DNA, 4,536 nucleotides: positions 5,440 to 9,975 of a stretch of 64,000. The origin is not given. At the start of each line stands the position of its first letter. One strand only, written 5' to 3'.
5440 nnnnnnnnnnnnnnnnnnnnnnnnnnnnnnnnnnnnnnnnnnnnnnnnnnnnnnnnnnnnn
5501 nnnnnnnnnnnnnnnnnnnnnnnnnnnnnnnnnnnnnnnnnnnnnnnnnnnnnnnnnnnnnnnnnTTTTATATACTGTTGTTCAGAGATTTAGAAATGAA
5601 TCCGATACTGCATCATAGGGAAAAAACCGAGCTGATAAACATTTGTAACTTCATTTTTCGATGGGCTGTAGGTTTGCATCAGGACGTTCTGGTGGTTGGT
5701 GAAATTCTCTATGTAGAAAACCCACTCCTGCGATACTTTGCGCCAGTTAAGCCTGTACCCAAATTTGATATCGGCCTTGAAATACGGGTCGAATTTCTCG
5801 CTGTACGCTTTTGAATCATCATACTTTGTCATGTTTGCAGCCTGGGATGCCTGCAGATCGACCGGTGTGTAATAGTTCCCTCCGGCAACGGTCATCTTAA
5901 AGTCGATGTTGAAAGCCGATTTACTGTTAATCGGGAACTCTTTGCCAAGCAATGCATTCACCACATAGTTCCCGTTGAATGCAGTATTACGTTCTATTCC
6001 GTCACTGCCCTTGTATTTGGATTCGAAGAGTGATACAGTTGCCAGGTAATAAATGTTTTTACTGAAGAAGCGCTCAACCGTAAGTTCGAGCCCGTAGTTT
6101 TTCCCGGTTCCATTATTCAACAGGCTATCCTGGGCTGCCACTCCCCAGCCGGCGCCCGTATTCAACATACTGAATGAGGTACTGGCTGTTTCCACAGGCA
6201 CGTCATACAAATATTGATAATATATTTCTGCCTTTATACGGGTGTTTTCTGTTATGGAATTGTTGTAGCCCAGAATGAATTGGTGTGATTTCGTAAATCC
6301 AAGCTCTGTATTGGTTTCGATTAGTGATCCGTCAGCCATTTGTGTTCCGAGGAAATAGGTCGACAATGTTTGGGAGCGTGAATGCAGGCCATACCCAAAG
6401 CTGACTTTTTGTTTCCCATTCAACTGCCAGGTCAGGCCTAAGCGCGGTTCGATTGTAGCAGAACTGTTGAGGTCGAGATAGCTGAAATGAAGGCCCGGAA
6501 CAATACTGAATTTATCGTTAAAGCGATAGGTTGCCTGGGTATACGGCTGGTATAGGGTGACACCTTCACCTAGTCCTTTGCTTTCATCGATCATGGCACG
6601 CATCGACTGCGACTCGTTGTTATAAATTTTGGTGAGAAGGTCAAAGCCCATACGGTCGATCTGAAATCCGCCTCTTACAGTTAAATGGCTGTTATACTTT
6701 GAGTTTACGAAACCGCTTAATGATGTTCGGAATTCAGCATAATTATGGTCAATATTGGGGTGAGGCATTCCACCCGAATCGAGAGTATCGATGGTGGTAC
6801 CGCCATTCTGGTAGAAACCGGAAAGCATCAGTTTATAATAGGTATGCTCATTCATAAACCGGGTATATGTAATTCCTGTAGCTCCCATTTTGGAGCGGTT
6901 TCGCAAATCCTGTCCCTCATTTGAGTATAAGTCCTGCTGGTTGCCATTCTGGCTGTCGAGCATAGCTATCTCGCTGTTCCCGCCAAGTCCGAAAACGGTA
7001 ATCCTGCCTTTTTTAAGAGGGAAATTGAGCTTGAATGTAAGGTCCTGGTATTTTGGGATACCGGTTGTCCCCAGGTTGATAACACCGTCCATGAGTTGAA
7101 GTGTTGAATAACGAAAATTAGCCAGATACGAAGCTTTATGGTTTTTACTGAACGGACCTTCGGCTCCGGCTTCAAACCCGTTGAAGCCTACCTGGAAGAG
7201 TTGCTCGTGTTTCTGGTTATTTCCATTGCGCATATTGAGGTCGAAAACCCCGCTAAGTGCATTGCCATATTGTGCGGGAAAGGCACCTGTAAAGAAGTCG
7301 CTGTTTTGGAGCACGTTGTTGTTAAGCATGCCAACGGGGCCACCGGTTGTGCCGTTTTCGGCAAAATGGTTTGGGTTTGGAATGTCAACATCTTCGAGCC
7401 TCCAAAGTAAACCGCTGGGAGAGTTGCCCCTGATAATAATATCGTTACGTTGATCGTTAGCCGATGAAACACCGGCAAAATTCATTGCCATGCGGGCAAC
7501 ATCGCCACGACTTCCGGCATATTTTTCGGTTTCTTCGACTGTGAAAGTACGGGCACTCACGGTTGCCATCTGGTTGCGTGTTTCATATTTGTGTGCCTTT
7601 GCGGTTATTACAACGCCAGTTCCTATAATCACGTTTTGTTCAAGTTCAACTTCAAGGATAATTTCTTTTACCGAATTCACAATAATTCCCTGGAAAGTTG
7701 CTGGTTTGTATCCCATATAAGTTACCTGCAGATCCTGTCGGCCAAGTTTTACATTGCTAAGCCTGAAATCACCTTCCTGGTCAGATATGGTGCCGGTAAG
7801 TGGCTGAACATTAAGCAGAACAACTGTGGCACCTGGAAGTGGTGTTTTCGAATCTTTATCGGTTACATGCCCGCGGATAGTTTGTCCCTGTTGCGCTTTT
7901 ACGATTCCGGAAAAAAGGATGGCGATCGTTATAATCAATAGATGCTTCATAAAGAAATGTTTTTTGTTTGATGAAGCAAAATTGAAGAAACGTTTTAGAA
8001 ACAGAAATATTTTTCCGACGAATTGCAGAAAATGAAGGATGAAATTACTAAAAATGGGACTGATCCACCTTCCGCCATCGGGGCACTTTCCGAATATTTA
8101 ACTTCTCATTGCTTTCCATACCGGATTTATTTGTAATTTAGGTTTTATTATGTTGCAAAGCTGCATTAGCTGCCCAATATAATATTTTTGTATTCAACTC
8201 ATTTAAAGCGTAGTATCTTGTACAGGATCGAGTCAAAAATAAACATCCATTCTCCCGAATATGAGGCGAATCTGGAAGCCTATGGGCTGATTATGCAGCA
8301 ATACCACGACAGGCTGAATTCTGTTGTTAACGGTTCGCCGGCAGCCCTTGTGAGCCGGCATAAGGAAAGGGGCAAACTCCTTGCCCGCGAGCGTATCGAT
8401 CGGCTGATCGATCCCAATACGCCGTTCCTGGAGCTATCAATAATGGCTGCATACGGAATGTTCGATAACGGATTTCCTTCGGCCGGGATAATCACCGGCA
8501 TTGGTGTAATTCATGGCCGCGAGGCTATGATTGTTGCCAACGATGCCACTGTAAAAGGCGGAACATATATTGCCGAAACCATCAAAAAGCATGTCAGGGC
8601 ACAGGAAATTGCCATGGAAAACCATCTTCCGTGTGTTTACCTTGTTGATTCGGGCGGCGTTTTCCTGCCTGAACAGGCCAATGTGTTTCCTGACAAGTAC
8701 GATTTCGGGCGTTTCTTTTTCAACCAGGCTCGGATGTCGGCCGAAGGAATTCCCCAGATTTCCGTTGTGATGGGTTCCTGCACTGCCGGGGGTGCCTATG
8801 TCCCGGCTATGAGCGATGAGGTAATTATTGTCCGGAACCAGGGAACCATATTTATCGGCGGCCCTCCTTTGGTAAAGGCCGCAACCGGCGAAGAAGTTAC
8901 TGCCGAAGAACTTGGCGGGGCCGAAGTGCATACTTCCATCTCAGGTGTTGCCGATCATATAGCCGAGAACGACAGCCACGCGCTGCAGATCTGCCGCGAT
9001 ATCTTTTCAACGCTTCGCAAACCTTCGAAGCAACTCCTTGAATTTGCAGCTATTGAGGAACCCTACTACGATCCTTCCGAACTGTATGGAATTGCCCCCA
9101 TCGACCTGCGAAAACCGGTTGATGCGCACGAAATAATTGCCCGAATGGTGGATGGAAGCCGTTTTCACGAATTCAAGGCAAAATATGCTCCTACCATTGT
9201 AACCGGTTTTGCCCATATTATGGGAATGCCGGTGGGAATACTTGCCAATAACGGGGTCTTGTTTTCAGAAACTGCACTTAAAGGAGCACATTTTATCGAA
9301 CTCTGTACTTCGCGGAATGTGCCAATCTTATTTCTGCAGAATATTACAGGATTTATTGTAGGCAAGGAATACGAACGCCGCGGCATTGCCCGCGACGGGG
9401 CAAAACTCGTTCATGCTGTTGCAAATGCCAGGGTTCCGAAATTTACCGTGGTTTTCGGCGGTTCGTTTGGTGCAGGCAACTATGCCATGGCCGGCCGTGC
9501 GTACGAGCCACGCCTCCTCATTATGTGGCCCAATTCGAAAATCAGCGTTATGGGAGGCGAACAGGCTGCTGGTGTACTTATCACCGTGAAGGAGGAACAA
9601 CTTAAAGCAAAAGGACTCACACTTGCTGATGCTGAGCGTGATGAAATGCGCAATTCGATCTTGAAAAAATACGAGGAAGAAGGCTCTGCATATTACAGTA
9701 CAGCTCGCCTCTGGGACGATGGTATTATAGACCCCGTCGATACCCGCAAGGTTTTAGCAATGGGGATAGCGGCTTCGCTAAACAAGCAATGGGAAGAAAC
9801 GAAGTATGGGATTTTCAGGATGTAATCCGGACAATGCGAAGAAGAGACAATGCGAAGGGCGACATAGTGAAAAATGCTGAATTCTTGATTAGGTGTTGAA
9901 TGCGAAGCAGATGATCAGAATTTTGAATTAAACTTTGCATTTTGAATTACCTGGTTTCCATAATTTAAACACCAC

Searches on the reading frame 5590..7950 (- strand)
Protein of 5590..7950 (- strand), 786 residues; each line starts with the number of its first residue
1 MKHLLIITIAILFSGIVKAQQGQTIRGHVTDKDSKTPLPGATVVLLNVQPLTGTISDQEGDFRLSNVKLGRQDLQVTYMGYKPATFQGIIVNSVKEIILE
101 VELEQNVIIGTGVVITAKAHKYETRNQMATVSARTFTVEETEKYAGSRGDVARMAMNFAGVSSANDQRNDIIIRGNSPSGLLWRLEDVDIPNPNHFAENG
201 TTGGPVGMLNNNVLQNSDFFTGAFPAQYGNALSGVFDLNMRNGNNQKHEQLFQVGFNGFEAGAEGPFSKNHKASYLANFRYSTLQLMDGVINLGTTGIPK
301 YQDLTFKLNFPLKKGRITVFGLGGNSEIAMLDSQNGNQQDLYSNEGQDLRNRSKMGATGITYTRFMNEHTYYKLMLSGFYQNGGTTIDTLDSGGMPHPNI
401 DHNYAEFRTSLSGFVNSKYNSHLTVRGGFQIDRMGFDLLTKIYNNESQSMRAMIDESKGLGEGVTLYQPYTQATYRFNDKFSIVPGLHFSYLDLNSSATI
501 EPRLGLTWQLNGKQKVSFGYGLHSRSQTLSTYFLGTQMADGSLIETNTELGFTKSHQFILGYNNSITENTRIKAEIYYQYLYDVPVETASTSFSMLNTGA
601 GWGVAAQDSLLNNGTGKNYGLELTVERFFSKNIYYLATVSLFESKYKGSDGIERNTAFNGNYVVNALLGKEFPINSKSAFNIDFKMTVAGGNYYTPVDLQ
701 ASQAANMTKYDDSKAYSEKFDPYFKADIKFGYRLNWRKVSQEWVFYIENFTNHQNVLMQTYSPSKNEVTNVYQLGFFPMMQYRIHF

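Call 18: search_protein_families(library=ncbifam, proteins=[window:5590-7950:-], max_evalue=0.001)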
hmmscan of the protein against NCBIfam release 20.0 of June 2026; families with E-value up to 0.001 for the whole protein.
window:5590-7950:- (786 aa): 1 family
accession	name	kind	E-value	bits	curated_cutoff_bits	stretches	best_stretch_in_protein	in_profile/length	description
NF052345.1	S_layer_anammox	exception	1.3e-08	32.7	1400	1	23-132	1313-1421/1596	Kustd1514 family S-layer glycoprotein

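Call 27: search_protein_families(library=pfam, proteins=[window:5590-7950:-], max_evalue=1)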
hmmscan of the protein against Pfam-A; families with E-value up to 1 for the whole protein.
window:5590-7950:- (786 aa): 5 families
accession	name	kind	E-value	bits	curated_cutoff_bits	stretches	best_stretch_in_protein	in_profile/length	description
PF13620.12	CarboxypepD_reg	-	6.7e-15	55.7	32.3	1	24-103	1-81/82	Carboxypeptidase regulatory-like domain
PF13715.12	CarbopepD_reg_2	-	8.7e-15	55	32.2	1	25-114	1-87/88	CarboxypepD_reg-like domain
PF07715.20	Plug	-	0.0012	19.7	23.9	1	129-235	5-107/107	TonB-dependent Receptor Plug Domain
PF25020.1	TTR_TEN1-4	-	0.14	12.5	27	1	21-64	5-47/86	Teneurin TTR-like domain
PF14602.12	Hexapep_2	-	0.16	12.2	27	1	101-117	18-34/34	Hexapeptide repeat of succinyl-transferase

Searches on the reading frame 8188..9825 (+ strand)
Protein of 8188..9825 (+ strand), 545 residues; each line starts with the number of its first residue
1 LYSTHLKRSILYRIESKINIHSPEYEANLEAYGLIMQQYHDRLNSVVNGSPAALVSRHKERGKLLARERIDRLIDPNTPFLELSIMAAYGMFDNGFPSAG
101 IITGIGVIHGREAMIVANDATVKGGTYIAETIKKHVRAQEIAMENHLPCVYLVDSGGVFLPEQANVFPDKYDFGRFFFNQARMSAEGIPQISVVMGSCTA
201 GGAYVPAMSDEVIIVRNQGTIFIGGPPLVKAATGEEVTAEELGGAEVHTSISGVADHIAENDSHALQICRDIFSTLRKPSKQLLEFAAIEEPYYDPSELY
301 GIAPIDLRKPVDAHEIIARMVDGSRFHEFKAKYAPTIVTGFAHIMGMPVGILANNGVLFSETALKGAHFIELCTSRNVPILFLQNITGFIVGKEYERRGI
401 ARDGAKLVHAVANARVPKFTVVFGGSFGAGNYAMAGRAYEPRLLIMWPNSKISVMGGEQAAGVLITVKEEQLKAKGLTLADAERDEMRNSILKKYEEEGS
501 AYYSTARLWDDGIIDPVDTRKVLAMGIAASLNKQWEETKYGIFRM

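Call 18: search_protein_families(library=ncbifam, proteins=[window:8188-9825:+], max_evalue=0.001)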
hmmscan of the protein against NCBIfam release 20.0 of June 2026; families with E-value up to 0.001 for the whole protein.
window:8188-9825:+ (545 aa): 7 families
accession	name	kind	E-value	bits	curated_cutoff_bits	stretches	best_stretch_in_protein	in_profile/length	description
TIGR01117.1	mmdA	subfamily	1e-94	318.2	998.8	1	37-533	4-498/512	methylmalonyl-CoA decarboxylase subunit alpha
NF041504.1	AccA_sub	subfamily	1.7e-12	47.2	300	2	354-475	71-188/257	carboxyltransferase subunit alpha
NF004344.0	PRK05724.1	equivalog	1.4e-08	34.4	357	0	101-217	98-219/319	acetyl-CoA carboxylase carboxyltransferase subunit alpha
TIGR03133.1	malonate_beta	equivalog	2.2e-07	30.5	278.15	1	66-236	8-186/274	biotin-independent malonate decarboxylase subunit beta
TIGR00513.1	accA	equivalog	4.6e-07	29.5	319.3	0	354-473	128-243/321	acetyl-CoA carboxylase carboxyl transferase subunit alpha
NF005530.0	PRK07189.1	equivalog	1.4e-06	27.6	228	1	66-236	18-196/303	biotin-independent malonate decarboxylase subunit beta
TIGR00515.1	accD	equivalog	8.6e-05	22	317.45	1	100-237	109-243/285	acetyl-CoA carboxylase, carboxyltransferase subunit beta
